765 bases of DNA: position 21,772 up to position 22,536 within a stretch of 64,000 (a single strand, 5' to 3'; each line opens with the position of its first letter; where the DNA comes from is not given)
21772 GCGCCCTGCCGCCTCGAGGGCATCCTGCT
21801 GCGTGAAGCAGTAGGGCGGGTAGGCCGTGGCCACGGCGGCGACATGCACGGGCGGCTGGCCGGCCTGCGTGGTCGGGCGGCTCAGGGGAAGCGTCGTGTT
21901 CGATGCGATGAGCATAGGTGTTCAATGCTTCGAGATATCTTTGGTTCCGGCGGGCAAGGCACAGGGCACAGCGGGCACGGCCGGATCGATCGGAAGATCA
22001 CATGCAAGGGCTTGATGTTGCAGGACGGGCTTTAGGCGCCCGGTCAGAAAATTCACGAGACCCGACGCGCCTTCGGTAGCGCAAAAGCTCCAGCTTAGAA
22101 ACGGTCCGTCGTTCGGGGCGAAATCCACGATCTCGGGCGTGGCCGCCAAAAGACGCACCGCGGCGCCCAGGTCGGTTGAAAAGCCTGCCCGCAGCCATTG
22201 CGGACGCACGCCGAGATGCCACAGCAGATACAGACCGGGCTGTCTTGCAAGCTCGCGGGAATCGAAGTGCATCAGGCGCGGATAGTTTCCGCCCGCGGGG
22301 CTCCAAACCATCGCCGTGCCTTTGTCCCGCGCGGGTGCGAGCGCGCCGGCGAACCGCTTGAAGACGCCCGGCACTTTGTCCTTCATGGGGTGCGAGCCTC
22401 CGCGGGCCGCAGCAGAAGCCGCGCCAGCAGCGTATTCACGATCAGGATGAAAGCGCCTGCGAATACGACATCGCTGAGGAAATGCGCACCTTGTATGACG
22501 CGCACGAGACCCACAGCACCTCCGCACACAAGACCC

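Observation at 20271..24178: Five-gene coupled operon joining an LptF/G-family permease and a PAP2 lipid phosphatase to a type III PKS-ICMT phenolic-lipid pair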

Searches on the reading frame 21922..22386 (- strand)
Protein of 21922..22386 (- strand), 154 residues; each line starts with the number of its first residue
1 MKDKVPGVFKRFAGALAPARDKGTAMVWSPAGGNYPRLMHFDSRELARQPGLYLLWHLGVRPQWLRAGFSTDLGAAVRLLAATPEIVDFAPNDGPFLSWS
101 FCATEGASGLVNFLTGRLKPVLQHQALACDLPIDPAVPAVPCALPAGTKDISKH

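Call 3: search_protein_families(library=pfam, proteins=[window:21922-22386:-], max_evalue=0.01)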
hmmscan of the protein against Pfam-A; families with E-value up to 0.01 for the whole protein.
window:21922-22386:- (154 aa): 0 families

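Call 4: search_protein_families(library=ncbifam, proteins=[window:21922-22386:-], max_evalue=0.01)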
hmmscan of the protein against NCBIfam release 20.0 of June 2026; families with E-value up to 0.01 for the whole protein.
window:21922-22386:- (154 aa): 0 families

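Call 9: find_homologous_proteins(query=window:21922-22386:-, max_evalue=0.001)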
Query window:21922-22386:- (154 aa): 49 proteins with E <= 0.001 among 152 candidates.
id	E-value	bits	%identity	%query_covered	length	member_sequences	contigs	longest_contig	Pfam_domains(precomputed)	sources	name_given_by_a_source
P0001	8.5e-101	353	100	100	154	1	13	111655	-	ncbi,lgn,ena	-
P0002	2.8e-81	289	81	100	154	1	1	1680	-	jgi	jgi:hypothetical protein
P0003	2.6e-79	283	82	100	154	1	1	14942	-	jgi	jgi:hypothetical protein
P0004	1.7e-75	271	78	100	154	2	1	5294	-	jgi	-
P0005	1.3e-70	255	73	100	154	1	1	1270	-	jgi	jgi:hypothetical protein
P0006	3.8e-70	253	75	100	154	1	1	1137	-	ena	-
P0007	3.1e-69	250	71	99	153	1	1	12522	-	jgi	jgi:hypothetical protein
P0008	1.3e-67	245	71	99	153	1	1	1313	-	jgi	jgi:hypothetical protein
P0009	2.6e-62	228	66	100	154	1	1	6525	-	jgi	jgi:hypothetical protein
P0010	1.9e-61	225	66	100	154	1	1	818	-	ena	-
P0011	4.3e-61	224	66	100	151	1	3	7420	-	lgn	-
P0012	7.4e-58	213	65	100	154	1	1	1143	-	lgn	-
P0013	4.1e-57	211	62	100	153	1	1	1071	-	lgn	-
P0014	3.2e-56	208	60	100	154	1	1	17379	-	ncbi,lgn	-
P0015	5.2e-56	207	60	100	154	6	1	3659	-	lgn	-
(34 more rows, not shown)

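Call 11: find_related_loci(query=A1, collection=genome_contigs, flank=10000)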
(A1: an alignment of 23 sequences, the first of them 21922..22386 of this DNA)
Query A1 (154 aa) in genome_contigs; peptide patterns used: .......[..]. (x = any residue, [..] = any of these).
36 stretches matched a pattern; 34 encode a relative of the query (tblastn E <= 1e-3); 34 distinct loci.
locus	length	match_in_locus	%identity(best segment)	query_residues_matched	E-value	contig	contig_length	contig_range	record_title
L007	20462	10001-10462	61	1-154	2e-58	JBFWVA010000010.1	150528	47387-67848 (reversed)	MAG: Rhodospirillaceae bacterium isolate CA_2019_TPBF_83 NODE_1021_length_150528_cov_10.034581_TPBF, whole genome shotgu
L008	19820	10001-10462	60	1-154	4e-58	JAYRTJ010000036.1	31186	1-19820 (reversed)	MAG: Rhodospirillaceae bacterium isolate NJ_NJASGE1bin.36 NODE_1042_length_31186_cov_6.287163, whole genome shotgun sequ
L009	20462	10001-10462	58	1-154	9e-58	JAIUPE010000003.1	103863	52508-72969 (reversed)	MAG: Proteobacteria bacterium isolate RHODO3 3300009517-bin.46~Ga0102832_1000305, whole genome shotgun sequence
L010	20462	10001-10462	59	1-154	2e-57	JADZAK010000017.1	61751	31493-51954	MAG: Rhodospirillaceae bacterium isolate SJ625 c_000000099993, whole genome shotgun sequence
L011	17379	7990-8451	60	1-154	8e-59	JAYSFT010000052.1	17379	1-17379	MAG: Rhodospirillaceae bacterium isolate ZZ2_ZZA25_bin.35 NODE_1920_length_17379_cov_8.888421, whole genome shotgun sequ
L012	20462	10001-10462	60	1-154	2e-56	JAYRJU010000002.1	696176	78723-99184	MAG: Rhodospirillaceae bacterium isolate SZ_szas3bin.26 NODE_11_length_696176_cov_6.62803, whole genome shotgun sequence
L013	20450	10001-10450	61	1-151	7e-55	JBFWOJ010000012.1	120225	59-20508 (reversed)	MAG: Rhodospirillaceae bacterium isolate CA_2019_TPBF_133 NODE_1440_length_120225_cov_7.775808_TPBF, whole genome shotgu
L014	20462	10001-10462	55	1-154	4e-53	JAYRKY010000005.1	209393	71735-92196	MAG: Rhodospirillaceae bacterium isolate XM2_XAASGE1bin.27 NODE_84_length_209393_cov_2.334971, whole genome shotgun sequ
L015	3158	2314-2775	57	1-154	5e-53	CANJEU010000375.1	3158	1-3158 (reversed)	MAG: Candidatus Marinimicrobia bacterium isolate RH-23may17-1018 genome assembly, contig: RH-23may17-C291395, whole geno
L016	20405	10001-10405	43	9-149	2e-29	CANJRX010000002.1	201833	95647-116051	MAG: Candidatus Marinimicrobia bacterium isolate RH-23may17-335 genome assembly, contig: RH-23may17-C315, whole genome s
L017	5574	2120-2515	39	19-150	7e-27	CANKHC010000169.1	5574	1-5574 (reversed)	MAG: Candidatus Marinimicrobia bacterium isolate RH-27jun17-372 genome assembly, contig: RH-27jun17-C45784, whole genome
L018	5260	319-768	37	2-150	3e-25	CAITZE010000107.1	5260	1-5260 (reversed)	uncultured bacterium isolate Umea_bin-03200 genome assembly, contig: bin-03200:107/496, whole genome shotgun sequence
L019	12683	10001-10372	45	24-149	5e-25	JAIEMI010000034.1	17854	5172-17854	MAG: Rhodospirillaceae bacterium isolate co.spades.CONCOCT.2.5kb_034 c_000000000042, whole genome shotgun sequence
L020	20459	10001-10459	32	2-152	1e-24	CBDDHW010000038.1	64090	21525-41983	MAG: Rhodospirillaceae bacterium isolate 1ec66c8d-06de-4981-a354-2a218cba640c genome assembly, contig: contig_38, whole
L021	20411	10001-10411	39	16-150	2e-24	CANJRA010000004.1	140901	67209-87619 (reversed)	MAG: Candidatus Marinimicrobia bacterium isolate RH-23may17-611 genome assembly, contig: RH-23may17-C715, whole genome s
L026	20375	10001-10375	38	28-150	3e-21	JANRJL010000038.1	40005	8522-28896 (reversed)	MAG: Rhodospirillaceae bacterium isolate bins.465 k141_616960, whole genome shotgun sequence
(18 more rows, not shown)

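Call 18: predict_structure(alignment_id=A1)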
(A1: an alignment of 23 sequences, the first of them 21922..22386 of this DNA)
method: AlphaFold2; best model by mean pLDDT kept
length: 154 residues; sequences in the alignment: 23
mean_pLDDT: 83.8   pTM: 0.78
mean pLDDT of the five models: 83.8, 83.5, 83.4, 82.6, 77.9
residues with pLDDT >= 90: 103; 70-90: 21; 50-70: 6; < 50: 24
segments of 3 or more residues with pLDDT < 50: 1-22
pLDDT, mean of each block of 10 residues (from residue 1): 37 38 72 91 97 93 94 98 94 92 95 96 94 96 83 52
secondary structure, 60 per line:
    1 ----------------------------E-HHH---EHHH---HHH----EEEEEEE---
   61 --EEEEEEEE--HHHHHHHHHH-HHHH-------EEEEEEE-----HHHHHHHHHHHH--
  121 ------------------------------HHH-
elements in order: E51-57 E63-70 H73-82 H84-87 E95-101 H107-118

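Call 21: fold_search(model_id=the predicted structure, library=pdb)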
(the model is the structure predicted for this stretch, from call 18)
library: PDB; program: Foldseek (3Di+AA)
matches with E <= 10: 310; with E <= 0.001: 0
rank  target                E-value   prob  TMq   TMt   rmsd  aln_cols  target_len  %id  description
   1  1yd5                  5.6e-02  0.97  0.41  0.66   3.5        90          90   16  Crystal structure of the GIY-YIG N-terminal endonuclease domain of UvrC from Thermotoga maritima: Point mutant N88A boun (released 2005-03-01)
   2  1ycz                  8.2e-02  0.94  0.39  0.64   3.6        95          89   17  Crystal structure of the GIY-YIG N-terminal endonuclease domain of UvrC from Thermotoga maritima (released 2005-03-01)
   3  1yd2                  8.2e-02  0.92  0.39  0.62   3.8        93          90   15  Crystal structure of the GIY-YIG N-terminal endonuclease domain of UvrC from Thermotoga maritima: Point mutant Y19F boun (released 2005-03-01)
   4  1yd4                  8.7e-02  0.94  0.39  0.63   3.7        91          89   16  Crystal structure of the GIY-YIG N-terminal endonuclease domain of UvrC from Thermotoga maritima: Point mutant Y29F boun (released 2005-03-01)
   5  1yd3                  9.3e-02  0.93  0.40  0.64   3.8        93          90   16  Crystal structure of the GIY-YIG N-terminal endonuclease domain of UvrC from Thermotoga maritima: Point mutant Y43F boun (released 2005-03-01)
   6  9vjj_A                2.4e-01  0.07  0.14  0.08   9.6        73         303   11  Crystal Structure of human Latent TGF-beta1 in complex with SOF10 (released 2026-02-04)
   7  2lwf_MODEL_1_A        2.9e-01  0.47  0.36  0.43   4.5       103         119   11  Structure of N-terminal domain of a plant Grx (released 2013-05-22)
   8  1yd6_B                3.5e-01  0.80  0.40  0.65   2.9        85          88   18  Crystal structure of the GIY-YIG N-terminal endonuclease domain of UvrC from Bacillus caldotenax (released 2005-03-01)
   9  1yd6_A                3.5e-01  0.80  0.40  0.61   3.0        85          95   18  Crystal structure of the GIY-YIG N-terminal endonuclease domain of UvrC from Bacillus caldotenax (released 2005-03-01)
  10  1yd6_C                3.5e-01  0.77  0.39  0.61   3.0        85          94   18  Crystal structure of the GIY-YIG N-terminal endonuclease domain of UvrC from Bacillus caldotenax (released 2005-03-01)
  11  9vjj_B                4.8e-01  0.03  0.14  0.09  18.8       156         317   13  Crystal Structure of human Latent TGF-beta1 in complex with SOF10 (released 2026-02-04)
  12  5ffo_H                8.1e-01  0.03  0.16  0.09  15.6       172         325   11  Integrin alpha V beta 6 in complex with pro-TGF-beta (released 2017-01-25)
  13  6sf2_F                8.6e-01  0.11  0.20  0.20   7.6        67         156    7  Ternary complex of human bone morphogenetic protein 9 (BMP9) growth factor domain, its prodomain and extracellular dom (released 2020-04-08)
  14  8udz_B                1.0e+00  0.02  0.15  0.10  11.3       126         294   10  The Structure of LTBP-49247 Fab Bound to TGFbeta1 Small Latent Complex (released 2024-07-17)
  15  6kqr_E                1.3e+00  0.04  0.17  0.09   7.9        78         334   13  A pre-assembled molecular-helical Cascade backbone of Csy3 subunits from Zymomonas mobilis (released 2020-05-13)
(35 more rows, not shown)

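Call 39: search_protein_families(library=pfam, proteins=[L026:7674-9227:+, L026:10592-11386:+, L026:11390-12178:+], max_evalue=0.0001)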
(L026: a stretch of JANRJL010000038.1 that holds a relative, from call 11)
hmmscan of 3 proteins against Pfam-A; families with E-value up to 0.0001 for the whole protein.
L026:7674-9227:+ (517 aa): 2 families
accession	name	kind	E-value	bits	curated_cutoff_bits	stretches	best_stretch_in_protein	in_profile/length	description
PF13231.12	PMT_2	-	1.6e-27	97.1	26.1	1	72-232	1-160/160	Dolichyl-phosphate-mannose-protein mannosyltransferase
PF02366.24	PMT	-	5.5e-12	46.2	22.7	1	66-227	55-228/245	Dolichyl-phosphate-mannose-protein mannosyltransferase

L026:10592-11386:+ (264 aa): 3 families
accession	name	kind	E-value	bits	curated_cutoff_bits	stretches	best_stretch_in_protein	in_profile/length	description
PF00561.26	Abhydrolase_1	-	1.9e-13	51.1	25.8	1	23-129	2-110/245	alpha/beta hydrolase fold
PF12146.15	Hydrolase_4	-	1.8e-09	37.7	27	1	24-215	7-204/239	Serine aminopeptidase, S33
PF12697.13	Abhydrolase_6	-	1.4e-08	36.1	26.3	1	18-246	5-211/217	Alpha/beta hydrolase family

L026:11390-12178:+ (262 aa): 4 families
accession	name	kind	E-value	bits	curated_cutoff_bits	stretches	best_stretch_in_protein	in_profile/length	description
PF00561.26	Abhydrolase_1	-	1.7e-14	54.5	25.8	1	24-218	2-213/245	alpha/beta hydrolase fold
PF12146.15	Hydrolase_4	-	1.1e-10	41.7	27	1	27-128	9-115/239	Serine aminopeptidase, S33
PF03096.20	Ndr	-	9.2e-09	34.9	23.3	1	55-119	61-129/283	Ndr family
PF12697.13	Abhydrolase_6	-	1.1e-08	36.4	26.3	1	32-251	8-213/217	Alpha/beta hydrolase family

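Call 50: search_protein_representatives(alignment_id=A1)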
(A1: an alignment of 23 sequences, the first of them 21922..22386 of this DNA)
Query: 23 sequences, 153 profile positions. Proteins with E-value up to 0.001 (for the whole library): 224; up to 1e-10: 92; up to 1e-30: 17. The best 150 are listed.
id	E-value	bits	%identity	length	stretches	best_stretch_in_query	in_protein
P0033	9.3e-58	210.9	-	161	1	1-152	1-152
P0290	7.0e-45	169.0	-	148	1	8-148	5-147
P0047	2.2e-42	161.0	-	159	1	7-151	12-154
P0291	1.1e-40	155.5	-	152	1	1-149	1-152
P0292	3.0e-39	150.7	-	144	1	8-148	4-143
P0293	2.1e-38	148.0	-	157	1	9-150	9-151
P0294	2.6e-38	147.7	-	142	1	18-148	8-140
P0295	1.2e-37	145.6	-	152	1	4-148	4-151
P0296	2.9e-37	144.3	-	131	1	26-152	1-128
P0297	1.1e-36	142.4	-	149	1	7-149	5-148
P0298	9.3e-34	132.9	-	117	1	34-151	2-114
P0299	2.4e-33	131.6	-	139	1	9-147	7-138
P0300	3.1e-33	131.2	-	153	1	1-151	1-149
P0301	6.0e-33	130.3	-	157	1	6-147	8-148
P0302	3.9e-32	127.7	-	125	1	31-149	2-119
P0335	6.1e-18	81.6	-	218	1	18-137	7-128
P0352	1.3e-14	70.8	-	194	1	29-132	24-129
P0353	1.5e-14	70.6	-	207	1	30-123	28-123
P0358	4.9e-14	68.9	-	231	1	28-127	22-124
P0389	6.2e-09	52.3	-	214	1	30-124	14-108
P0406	2.8e-07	46.9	-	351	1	21-128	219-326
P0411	3.8e-07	46.5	-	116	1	32-122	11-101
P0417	6.1e-07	45.9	-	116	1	31-122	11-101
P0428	2.2e-06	44.0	-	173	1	38-124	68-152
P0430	2.3e-06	44.0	-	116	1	32-122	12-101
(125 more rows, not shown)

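Call 51: search_protein_families(library=pfam, proteins=[P0406, P0358, P0335, P0389, P0353, P0352, P0411, P0417, P0430, P0428], max_evalue=0.01)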
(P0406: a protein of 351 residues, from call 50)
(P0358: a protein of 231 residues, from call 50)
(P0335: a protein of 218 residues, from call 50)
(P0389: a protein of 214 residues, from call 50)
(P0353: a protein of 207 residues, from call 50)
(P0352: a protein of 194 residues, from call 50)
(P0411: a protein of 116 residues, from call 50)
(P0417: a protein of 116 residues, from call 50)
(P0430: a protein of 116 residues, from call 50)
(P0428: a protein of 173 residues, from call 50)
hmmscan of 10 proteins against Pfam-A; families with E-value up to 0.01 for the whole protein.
P0406 (351 aa): 1 family
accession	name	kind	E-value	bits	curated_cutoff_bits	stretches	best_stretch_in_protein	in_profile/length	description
PF05157.20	MshEN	-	3.5e-12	46.6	23.1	1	68-140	13-86/90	MshEN domain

P0358 (231 aa): 0 families

P0335 (218 aa): 0 families

P0389 (214 aa): 0 families

P0353 (207 aa): 0 families

P0352 (194 aa): 0 families

P0411 (116 aa): 0 families

P0417 (116 aa): 0 families

P0430 (116 aa): 0 families

P0428 (173 aa): 0 families

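Call 53: search_protein_families(library=ncbifam, proteins=[L026:7674-9227:+, L026:9224-9916:+, L026:10592-11386:+, L026:11390-12178:+], max_evalue=0.001)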
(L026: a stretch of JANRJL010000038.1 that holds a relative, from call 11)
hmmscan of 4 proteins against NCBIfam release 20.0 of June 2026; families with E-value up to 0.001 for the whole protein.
L026:7674-9227:+ (517 aa): 1 family
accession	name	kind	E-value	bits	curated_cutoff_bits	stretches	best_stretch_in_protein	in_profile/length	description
NF009784.2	PRK13279.1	equivalog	4.3e-11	42.1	567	1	58-228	46-221/539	lipid IV(A) 4-amino-4-deoxy-L-arabinosyltransferase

L026:9224-9916:+ (230 aa): 3 families
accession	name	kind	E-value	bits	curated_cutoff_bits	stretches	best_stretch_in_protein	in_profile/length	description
NF045633.1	LipidAPhtaseLpxF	equivalog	5.4e-37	127.8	400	1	20-210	16-207/217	lipid A 4'-phosphatase LpxF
NF028538.0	PAP2_lipid_A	equivalog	8.6e-08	32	275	1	81-212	94-224/234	PAP2 family lipid A phosphatase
NF028536.0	PAP2_near_MCR1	equivalog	1.2e-05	25.2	475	1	87-207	99-221/237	PAP2 family protein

L026:10592-11386:+ (264 aa): 23 families
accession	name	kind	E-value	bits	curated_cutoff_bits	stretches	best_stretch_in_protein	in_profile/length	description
NF050089.1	i_nPHAscl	equivalog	2.7e-16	59.5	300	1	12-119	8-115/288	intracellular short-chain-length polyhydroxyalkanoate depolymerase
NF002938.0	PRK03592.1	equivalog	7.9e-16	58.2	241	1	12-119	21-127/298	haloalkane dehalogenase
NF011457.0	PRK14875.1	equivalog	3.9e-15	55.7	307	1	10-118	119-228/372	acetoin dehydrogenase dihydrolipoyllysine-residue acetyltransferase subunit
NF045632.1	hydroxlase_HsaD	equivalog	9.9e-15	54.2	400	1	9-151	20-172/290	4,5:9,10-diseco-3-hydroxy-5,9,17-trioxoandrosta-1(10),2-diene-4-oate hydrolase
TIGR03343.1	biphenyl_bphD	equivalog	3.5e-14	52.7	462.15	1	12-120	21-133/282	2-hydroxy-6-oxo-6-phenylhexa-2,4-dienoate hydrolase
TIGR02427.1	protocat_pcaD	equivalog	2.5e-13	50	255.85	1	13-119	2-110/251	3-oxoadipate enol-lactonase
NF051488.1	bifunc_PcaDC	exception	5.7e-13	48.7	390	1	13-119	2-109/375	bifunctional 3-oxoadipate enol-lactonase/4-carboxymuconolactone decarboxylase PcaDC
NF002873.0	PRK03204.1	equivalog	4.1e-11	42.7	466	1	5-122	18-135/286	haloalkane dehalogenase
TIGR03056.1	bchO_mg_che_rel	equivalog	1.1e-09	37.7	172.55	1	12-111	17-118/278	alpha/beta fold hydrolase BchO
NF002043.0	PRK00870.1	subfamily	6e-09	35.8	265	1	12-125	35-152/302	haloalkane dehalogenase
TIGR03611.1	RutD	equivalog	1.3e-07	31.2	238.5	1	33-118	24-110/258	pyrimidine utilization protein D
TIGR01250.1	pro_imino_pep_2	subfamily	6.2e-07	29.3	167.65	0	179-257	208-287/288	proline iminopeptidase-family hydrolase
TIGR03695.1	menH_SHCHC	equivalog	2.6e-06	27.1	208.55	1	23-134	4-119/252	2-succinyl-6-hydroxy-2,4-cyclohexadiene-1-carboxylate synthase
NF045948.1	ProImpepThrmp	equivalog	1.8e-05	24.4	500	0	178-257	207-287/291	proline iminopeptidase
NF058580.1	lipase_V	equivalog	2.2e-05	24.2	300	1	23-105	27-107/230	EstV family lipase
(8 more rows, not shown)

L026:11390-12178:+ (262 aa): 18 families
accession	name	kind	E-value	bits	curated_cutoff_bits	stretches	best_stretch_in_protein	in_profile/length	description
TIGR02427.1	protocat_pcaD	equivalog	2.2e-15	56.7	255.85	1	14-260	2-251/251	3-oxoadipate enol-lactonase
NF051488.1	bifunc_PcaDC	exception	5.6e-14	52.1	390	1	14-261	2-252/375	bifunctional 3-oxoadipate enol-lactonase/4-carboxymuconolactone decarboxylase PcaDC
NF002938.0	PRK03592.1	equivalog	2.2e-13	50.2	241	1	13-118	21-125/298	haloalkane dehalogenase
NF050089.1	i_nPHAscl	equivalog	3.3e-13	49.4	300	1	13-119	8-114/288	intracellular short-chain-length polyhydroxyalkanoate depolymerase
NF045632.1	hydroxlase_HsaD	equivalog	1.6e-11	43.7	400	1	13-122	23-137/290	4,5:9,10-diseco-3-hydroxy-5,9,17-trioxoandrosta-1(10),2-diene-4-oate hydrolase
NF011457.0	PRK14875.1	equivalog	2.3e-11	43.3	307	1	13-122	121-231/372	acetoin dehydrogenase dihydrolipoyllysine-residue acetyltransferase subunit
NF051487.1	bifunc_PcaCD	exception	7.8e-11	41.7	430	1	22-260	172-412/413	bifunctional 4-carboxymuconolactone decarboxylase/3-oxoadipate enol-lactonase PcaCD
NF002873.0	PRK03204.1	equivalog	1.8e-09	37.3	466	1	6-128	18-139/286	haloalkane dehalogenase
TIGR03056.1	bchO_mg_che_rel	equivalog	6.3e-09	35.2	172.55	1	17-113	21-119/278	alpha/beta fold hydrolase BchO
TIGR03695.1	menH_SHCHC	equivalog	2e-08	34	208.55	1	32-135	12-119/252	2-succinyl-6-hydroxy-2,4-cyclohexadiene-1-carboxylate synthase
TIGR03343.1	biphenyl_bphD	equivalog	3.3e-08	33.1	462.15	1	13-123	21-135/282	2-hydroxy-6-oxo-6-phenylhexa-2,4-dienoate hydrolase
NF002043.0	PRK00870.1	subfamily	9.6e-08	31.8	265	1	14-122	36-148/302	haloalkane dehalogenase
TIGR03611.1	RutD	equivalog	7.6e-07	28.7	238.5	1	14-119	5-110/258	pyrimidine utilization protein D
TIGR01250.1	pro_imino_pep_2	subfamily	1.7e-06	27.8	167.65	0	18-122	21-129/288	proline iminopeptidase-family hydrolase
TIGR02240.1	PHA_depoly_arom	equivalog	3.4e-05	23.3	250.6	1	50-120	52-122/276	poly(3-hydroxyalkanoate) depolymerase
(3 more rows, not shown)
